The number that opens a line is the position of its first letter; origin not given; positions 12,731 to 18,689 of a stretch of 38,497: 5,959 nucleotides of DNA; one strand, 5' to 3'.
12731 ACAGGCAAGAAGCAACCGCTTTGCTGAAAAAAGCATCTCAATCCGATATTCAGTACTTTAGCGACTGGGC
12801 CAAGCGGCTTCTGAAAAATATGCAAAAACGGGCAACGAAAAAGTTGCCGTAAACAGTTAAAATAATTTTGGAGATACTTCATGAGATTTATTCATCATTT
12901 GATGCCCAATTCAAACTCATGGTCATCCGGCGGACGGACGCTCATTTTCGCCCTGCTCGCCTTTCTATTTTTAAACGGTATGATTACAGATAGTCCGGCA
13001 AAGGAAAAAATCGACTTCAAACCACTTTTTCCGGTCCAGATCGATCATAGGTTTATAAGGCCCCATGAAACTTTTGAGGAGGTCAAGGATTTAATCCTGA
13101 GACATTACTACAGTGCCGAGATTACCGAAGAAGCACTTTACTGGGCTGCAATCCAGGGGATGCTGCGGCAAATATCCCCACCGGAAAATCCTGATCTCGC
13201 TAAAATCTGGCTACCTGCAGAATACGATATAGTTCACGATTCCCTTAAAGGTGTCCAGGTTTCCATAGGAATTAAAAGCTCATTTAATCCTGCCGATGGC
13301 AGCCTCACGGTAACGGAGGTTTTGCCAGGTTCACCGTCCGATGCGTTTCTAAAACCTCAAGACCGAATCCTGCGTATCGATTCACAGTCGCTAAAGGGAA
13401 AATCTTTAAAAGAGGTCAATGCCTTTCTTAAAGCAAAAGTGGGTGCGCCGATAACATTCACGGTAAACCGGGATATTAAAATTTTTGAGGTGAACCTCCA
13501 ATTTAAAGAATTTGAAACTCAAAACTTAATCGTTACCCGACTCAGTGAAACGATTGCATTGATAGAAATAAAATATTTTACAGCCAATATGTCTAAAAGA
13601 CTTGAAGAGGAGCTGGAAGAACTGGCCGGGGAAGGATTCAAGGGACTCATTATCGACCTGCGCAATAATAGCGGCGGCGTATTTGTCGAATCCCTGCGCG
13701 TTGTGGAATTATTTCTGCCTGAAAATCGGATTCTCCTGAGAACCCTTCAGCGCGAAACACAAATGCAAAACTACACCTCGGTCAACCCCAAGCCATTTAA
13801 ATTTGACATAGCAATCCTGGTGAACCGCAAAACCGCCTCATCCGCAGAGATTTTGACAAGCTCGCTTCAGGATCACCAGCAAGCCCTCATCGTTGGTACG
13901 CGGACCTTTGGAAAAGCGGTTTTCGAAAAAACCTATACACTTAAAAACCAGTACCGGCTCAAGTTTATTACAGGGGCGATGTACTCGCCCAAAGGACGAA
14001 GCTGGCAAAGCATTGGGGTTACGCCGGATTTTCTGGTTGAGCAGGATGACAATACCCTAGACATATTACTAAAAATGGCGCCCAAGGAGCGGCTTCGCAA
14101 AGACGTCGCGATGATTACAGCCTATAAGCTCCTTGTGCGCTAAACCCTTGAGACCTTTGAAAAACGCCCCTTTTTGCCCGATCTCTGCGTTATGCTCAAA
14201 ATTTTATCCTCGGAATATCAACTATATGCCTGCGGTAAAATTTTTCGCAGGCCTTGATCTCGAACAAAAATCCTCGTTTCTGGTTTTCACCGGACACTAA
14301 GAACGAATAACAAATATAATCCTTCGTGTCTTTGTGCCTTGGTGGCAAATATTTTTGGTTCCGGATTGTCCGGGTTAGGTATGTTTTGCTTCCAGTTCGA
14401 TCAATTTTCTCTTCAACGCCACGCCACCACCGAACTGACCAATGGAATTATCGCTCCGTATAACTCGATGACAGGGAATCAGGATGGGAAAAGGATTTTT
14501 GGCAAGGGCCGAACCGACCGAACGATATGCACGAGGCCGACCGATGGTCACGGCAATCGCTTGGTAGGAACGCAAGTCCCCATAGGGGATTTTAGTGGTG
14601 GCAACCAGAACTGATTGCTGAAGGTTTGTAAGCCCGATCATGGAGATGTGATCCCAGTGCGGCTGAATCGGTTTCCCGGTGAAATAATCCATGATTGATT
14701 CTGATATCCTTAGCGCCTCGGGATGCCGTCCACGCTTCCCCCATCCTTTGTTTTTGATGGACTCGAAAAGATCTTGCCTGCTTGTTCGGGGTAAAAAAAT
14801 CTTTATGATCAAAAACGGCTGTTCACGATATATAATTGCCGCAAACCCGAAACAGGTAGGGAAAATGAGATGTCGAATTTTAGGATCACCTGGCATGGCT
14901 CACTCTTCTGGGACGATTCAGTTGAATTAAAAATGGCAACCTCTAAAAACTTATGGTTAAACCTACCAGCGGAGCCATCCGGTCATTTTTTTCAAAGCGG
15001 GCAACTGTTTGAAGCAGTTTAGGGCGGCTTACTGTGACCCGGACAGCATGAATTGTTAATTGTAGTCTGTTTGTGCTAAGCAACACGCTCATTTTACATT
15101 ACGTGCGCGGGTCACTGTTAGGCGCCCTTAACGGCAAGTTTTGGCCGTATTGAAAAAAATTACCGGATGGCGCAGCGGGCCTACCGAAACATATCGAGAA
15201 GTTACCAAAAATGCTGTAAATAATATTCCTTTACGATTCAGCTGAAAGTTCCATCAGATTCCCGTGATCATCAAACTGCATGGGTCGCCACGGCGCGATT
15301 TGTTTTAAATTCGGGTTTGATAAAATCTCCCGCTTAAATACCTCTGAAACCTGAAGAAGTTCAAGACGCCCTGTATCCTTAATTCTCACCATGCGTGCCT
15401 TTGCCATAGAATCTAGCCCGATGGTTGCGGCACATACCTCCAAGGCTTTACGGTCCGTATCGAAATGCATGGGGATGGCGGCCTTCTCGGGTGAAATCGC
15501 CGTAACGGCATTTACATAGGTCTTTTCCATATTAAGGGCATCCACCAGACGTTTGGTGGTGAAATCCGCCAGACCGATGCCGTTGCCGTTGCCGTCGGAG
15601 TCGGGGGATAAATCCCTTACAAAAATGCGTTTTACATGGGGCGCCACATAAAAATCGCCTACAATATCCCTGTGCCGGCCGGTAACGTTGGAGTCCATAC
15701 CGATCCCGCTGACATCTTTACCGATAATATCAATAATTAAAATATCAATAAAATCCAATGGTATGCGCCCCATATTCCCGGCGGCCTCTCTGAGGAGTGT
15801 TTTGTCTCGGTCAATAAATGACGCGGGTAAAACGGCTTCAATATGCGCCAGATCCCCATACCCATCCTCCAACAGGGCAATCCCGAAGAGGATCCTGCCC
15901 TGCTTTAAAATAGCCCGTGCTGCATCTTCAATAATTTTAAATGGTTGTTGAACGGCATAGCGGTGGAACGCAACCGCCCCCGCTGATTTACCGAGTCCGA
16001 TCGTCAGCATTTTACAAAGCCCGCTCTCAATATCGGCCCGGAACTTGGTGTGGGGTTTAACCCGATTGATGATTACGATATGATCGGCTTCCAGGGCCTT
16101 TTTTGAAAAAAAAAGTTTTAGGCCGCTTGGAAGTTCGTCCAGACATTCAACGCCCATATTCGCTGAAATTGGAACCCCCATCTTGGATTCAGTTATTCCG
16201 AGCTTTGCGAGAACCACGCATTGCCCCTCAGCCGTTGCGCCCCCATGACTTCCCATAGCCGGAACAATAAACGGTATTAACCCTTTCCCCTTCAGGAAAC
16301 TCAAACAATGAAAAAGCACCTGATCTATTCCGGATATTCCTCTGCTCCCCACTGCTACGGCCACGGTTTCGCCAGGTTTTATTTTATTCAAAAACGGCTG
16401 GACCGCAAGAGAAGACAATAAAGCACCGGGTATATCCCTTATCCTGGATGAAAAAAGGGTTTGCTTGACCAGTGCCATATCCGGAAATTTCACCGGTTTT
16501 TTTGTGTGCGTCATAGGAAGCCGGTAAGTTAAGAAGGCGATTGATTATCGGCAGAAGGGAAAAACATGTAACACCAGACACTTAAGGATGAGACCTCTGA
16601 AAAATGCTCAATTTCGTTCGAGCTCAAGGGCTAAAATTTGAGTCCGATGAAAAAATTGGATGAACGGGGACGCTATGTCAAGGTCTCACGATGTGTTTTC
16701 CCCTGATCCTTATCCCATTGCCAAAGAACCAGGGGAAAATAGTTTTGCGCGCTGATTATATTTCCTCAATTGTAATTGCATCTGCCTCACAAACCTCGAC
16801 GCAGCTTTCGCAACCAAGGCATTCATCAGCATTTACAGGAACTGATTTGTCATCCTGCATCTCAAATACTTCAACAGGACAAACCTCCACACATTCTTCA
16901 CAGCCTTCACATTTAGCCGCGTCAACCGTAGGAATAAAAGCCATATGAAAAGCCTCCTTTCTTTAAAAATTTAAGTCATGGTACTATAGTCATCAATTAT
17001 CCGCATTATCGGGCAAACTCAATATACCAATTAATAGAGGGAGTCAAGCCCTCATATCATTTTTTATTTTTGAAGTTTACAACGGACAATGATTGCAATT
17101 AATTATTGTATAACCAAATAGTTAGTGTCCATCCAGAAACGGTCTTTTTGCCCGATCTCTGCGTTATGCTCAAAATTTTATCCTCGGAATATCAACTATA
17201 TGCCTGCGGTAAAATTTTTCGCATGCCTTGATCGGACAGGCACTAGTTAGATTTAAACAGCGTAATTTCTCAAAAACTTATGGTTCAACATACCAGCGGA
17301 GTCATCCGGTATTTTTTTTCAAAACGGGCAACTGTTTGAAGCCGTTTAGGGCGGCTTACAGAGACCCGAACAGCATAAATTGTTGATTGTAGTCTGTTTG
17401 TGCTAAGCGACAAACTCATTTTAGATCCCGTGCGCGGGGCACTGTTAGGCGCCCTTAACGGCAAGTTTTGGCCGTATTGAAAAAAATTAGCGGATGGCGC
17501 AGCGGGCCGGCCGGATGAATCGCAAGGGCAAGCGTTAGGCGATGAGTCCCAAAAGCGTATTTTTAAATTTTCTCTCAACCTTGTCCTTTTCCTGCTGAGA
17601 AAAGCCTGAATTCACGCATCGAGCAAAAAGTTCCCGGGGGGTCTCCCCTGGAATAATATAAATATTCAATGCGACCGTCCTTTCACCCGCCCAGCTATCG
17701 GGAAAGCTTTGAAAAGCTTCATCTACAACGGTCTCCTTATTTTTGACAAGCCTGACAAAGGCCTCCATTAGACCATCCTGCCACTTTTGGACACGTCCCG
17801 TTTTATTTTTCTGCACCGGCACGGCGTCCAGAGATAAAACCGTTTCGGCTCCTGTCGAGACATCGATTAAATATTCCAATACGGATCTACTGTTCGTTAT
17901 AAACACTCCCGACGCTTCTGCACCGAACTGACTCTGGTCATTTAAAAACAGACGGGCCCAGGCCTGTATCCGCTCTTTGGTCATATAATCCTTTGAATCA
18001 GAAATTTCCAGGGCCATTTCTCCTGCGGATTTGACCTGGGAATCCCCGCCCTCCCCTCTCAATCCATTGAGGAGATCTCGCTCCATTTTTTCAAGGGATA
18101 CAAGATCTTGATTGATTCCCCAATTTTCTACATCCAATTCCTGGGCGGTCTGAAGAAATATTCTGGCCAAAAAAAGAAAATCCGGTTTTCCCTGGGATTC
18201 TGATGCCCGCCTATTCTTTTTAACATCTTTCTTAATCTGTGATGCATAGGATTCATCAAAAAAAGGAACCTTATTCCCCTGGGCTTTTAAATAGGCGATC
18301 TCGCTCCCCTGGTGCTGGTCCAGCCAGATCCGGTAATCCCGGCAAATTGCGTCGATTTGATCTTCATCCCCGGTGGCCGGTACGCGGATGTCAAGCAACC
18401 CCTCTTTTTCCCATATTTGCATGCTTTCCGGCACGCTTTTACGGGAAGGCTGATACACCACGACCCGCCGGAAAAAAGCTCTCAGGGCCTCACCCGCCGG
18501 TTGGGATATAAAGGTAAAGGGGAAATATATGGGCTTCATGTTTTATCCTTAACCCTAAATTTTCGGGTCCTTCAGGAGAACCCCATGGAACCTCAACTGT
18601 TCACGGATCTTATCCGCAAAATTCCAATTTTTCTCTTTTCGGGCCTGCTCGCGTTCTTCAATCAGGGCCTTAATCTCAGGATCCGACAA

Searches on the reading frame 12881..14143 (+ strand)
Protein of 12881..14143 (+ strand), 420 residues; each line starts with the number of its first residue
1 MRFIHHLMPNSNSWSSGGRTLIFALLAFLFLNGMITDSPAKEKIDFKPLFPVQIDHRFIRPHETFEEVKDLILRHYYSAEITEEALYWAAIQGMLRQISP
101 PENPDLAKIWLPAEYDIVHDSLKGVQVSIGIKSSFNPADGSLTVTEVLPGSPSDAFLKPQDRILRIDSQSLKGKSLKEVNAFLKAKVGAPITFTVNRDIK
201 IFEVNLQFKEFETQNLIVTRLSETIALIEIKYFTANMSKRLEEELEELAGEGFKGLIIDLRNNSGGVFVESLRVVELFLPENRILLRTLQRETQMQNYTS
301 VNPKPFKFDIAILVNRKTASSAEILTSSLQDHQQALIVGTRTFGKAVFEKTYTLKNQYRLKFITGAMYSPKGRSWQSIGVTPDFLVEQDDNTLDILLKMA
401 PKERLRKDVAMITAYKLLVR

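Call 13: search_protein_families(library=pfam, proteins=[window:12881-14143:+], max_evalue=0.001)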
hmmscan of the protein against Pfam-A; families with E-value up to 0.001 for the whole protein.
window:12881-14143:+ (420 aa): 4 families
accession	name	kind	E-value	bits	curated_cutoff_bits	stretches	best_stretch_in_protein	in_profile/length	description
PF03572.23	Peptidase_S41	-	1.6e-38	132.3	24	1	225-385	2-164/165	Peptidase family S41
PF00595.29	PDZ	-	1.5e-07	32.1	23.2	1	124-195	13-80/81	PDZ domain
PF17820.7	PDZ_6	-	4.1e-07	30.1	27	1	143-197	1-54/54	PDZ domain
PF13180.12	PDZ_2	-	4.4e-07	30.5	27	1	134-206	6-78/80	PDZ domain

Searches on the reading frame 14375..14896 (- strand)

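Call 13: search_protein_families(library=pfam, proteins=[window:14375-14896:-], max_evalue=0.001)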
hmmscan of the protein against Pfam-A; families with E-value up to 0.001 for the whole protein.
window:14375-14896:- (173 aa): 1 family
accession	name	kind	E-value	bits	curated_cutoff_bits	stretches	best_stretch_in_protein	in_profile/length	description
PF01035.26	DNA_binding_1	-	9.2e-29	99.6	27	1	92-170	2-80/81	6-O-methylguanine DNA methyltransferase, DNA binding domain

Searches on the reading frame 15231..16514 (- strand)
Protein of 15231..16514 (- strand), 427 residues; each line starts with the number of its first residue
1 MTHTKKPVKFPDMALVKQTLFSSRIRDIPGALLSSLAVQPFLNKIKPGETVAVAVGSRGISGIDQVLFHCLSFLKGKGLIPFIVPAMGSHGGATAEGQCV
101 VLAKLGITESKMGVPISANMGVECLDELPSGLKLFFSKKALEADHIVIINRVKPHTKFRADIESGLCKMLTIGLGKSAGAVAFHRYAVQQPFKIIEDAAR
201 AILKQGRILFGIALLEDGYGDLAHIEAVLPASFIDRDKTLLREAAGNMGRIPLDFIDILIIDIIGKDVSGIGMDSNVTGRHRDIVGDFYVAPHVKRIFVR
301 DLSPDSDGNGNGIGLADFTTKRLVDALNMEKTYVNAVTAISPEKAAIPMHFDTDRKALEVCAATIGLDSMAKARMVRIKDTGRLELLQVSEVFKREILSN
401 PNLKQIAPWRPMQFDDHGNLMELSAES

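Call 13: search_protein_families(library=pfam, proteins=[window:15231-16514:-], max_evalue=0.001)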
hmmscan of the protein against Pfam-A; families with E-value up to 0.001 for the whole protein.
window:15231-16514:- (427 aa): 0 families

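Call 26: search_protein_families(library=ncbifam, proteins=[window:15231-16514:-], max_evalue=0.1)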
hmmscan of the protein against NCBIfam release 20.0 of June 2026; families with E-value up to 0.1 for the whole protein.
window:15231-16514:- (427 aa): 2 families
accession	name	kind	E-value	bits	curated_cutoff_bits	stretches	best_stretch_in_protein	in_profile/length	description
NF052515.1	NPN_iso_grp_22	equivalog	7.2e-140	466.3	400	1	10-396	1-388/392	nickel pincer cofactor-dependent isomerase, group 22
NF052525.1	NPN_LarAH10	equivalog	0.084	11.5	540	0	31-155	43-173/426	NPN-dependent 2-hydroxyacid racemase, LarAH10 family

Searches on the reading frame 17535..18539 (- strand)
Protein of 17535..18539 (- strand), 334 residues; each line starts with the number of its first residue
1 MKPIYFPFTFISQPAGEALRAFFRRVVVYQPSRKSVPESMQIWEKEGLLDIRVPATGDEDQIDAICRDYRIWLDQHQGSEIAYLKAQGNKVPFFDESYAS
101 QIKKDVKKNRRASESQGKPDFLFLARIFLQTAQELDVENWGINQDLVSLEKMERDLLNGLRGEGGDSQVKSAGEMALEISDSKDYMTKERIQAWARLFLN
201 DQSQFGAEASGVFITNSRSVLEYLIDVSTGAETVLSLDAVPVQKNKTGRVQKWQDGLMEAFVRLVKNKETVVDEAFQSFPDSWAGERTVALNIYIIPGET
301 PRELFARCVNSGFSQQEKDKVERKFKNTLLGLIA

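Call 13: search_protein_families(library=pfam, proteins=[window:17535-18539:-], max_evalue=0.001)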
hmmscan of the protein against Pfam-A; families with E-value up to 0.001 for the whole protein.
window:17535-18539:- (334 aa): 0 families

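Call 26: search_protein_families(library=ncbifam, proteins=[window:17535-18539:-], max_evalue=0.1)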
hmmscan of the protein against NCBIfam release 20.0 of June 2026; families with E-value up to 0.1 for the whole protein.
window:17535-18539:- (334 aa): 0 families

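Call 52: find_homologous_proteins(query=window:17535-18539:-, max_evalue=0.00001)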
Query window:17535-18539:- (334 aa): 146 proteins with E <= 0.00001 among 2601 candidates; the best 120 are listed.
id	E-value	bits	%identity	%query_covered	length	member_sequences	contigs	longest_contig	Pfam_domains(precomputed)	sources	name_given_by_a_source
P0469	2.3e-198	676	91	100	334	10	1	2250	-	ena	-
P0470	1.8e-193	660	90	100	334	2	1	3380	-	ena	-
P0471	1.2e-192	658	89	100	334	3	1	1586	-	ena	-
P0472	1.9e-172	591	86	92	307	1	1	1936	-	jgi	jgi:hypothetical protein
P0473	3.0e-95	338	49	100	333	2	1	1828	-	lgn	-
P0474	3.6e-95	337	48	100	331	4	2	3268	-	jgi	-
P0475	9.6e-95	336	48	99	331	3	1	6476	-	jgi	jgi:hypothetical protein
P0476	1.3e-94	335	48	99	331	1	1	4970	-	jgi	jgi:hypothetical protein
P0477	1.3e-93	332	48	100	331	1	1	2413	-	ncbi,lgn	-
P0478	1.5e-91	325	47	99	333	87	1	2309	-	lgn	-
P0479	4.7e-90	321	48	99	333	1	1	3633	-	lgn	-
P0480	3.3e-89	318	46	100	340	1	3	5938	-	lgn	-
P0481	4.2e-86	308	46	99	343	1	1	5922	-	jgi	jgi:hypothetical protein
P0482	2.7e-84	302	46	100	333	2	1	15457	-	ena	-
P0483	1.3e-83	299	44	100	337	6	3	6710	-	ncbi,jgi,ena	-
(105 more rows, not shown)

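Call 56: search_solved_structures(query=A1, max_evalue=10)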
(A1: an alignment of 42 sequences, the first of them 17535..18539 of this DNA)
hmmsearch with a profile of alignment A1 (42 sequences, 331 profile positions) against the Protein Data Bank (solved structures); distinct sequences matched with E-value up to 10: 0.

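Call 64: predict_structure(alignment_id=A1)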
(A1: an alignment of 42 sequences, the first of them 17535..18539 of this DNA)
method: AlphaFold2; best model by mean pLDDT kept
length: 334 residues; sequences in the alignment: 42
mean_pLDDT: 74.5   pTM: 0.74
mean pLDDT of the five models: 74.5, 73.5, 72.2, 68.2, 62.2
residues with pLDDT >= 90: 49; 70-90: 174; 50-70: 62; < 50: 49
segments of 3 or more residues with pLDDT < 50: 80-99, 113-115, 164-166, 177-184, 314-320
pLDDT, mean of each block of 10 residues (from residue 1): 82 86 90 86 90 87 86 64 45 44 54 56 89 80 77 79 53 49 63 89 63 89 89 87 76 88 82 56 72 91 87 47 79 90
secondary structure, 60 per line:
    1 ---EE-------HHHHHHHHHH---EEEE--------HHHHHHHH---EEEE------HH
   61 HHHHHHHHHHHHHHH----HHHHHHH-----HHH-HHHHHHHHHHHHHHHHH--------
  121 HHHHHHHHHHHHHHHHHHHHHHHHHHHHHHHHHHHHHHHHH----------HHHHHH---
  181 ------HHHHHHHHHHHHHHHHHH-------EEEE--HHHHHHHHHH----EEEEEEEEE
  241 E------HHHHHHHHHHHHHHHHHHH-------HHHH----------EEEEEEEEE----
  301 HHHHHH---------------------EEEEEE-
elements in order: H13-22 E26-29 H38-45 E49-52 H59-75 H80-86 H96-112 H121-161 H172-177 H187-204 E212-215 H218-227 E232-241 H248-266 H274-277 E288-296 H301-306 E328-333

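Call 67: fold_search(model_id=the predicted structure, library=pdb)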
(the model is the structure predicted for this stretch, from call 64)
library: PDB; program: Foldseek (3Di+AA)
matches with E <= 10: 108; with E <= 0.001: 0
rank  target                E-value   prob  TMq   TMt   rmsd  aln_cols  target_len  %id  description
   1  7xwj_A                8.2e-01  0.18  0.13  0.18  10.1        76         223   12  structure of patulin-detoxifying enzyme Y155F with NADPH (released 2022-10-26)
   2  6jly_F                1.2e+00  0.09  0.11  0.09   8.6       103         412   12  eIF2a - eIF2B complex (released 2019-05-01)
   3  8jbc_B                1.2e+00  0.02  0.09  0.07  29.8       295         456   12  Crystal Structure of the Csm6 K137A mutant from Thermus thermophilus HB8 in its apo form (released 2023-12-13)
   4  7xwh_B                1.4e+00  0.13  0.13  0.18  10.2        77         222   12  structure of patulin-detoxifying enzyme with NADP+ (released 2022-10-26)
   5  4wkg_D                1.5e+00  0.10  0.13  0.07   9.9        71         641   14  The crystal structure of apo ArnA features an unexpected central binding pocket and provides an explanation for enzyma (released 2014-12-17)
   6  9e9m                  1.6e+00  0.11  0.13  0.24  14.1        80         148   15  Ligand Free Putative Ancestral Protein Tyrosine Phosphatase ShufPTP - C93-Cyclic Sulfenamide - Intermediate p-loop Confo (released 2024-12-11)
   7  9e9l                  1.6e+00  0.11  0.13  0.26  14.0        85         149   15  Vanadate-bound Putative Ancestral Protein Tyrosine Phosphatase ShufPTP - Intermediate p-loop Conformation (released 2024-12-11)
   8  7xwn_A                1.9e+00  0.12  0.12  0.18  10.3        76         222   10  structure of patulin-detoxifying enzyme Y155F/V187K with NADPH and substrate (released 2022-10-26)
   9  5o98_A                1.9e+00  0.11  0.13  0.15  12.4        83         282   12  Binary complex of Catharanthus roseus Vitrosamine Synthase with NADP+ (released 2018-02-21)
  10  7xwi_A                2.1e+00  0.11  0.12  0.18  10.3        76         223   10  structure of patulin-detoxifying enzyme with NADPH (released 2022-10-26)
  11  7xwi_B                2.1e+00  0.11  0.13  0.18  10.2        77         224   12  structure of patulin-detoxifying enzyme with NADPH (released 2022-10-26)
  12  7xwl_C                2.5e+00  0.10  0.13  0.18  10.1        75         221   11  structure of patulin-detoxifying enzyme Y155F/V187F with NADPH (released 2022-10-26)
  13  2bln_A                2.5e+00  0.10  0.13  0.14   9.3        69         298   14  N-terminal formyltransferase domain of ArnA in complex with N-5- formyltetrahydrofolate and UMP (released 2005-04-08)
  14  5o98_B                2.6e+00  0.09  0.13  0.15  12.6        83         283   11  Binary complex of Catharanthus roseus Vitrosamine Synthase with NADP+ (released 2018-02-21)
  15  4wkg_A                2.6e+00  0.08  0.13  0.08   9.5        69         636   13  The crystal structure of apo ArnA features an unexpected central binding pocket and provides an explanation for enzyma (released 2014-12-17)
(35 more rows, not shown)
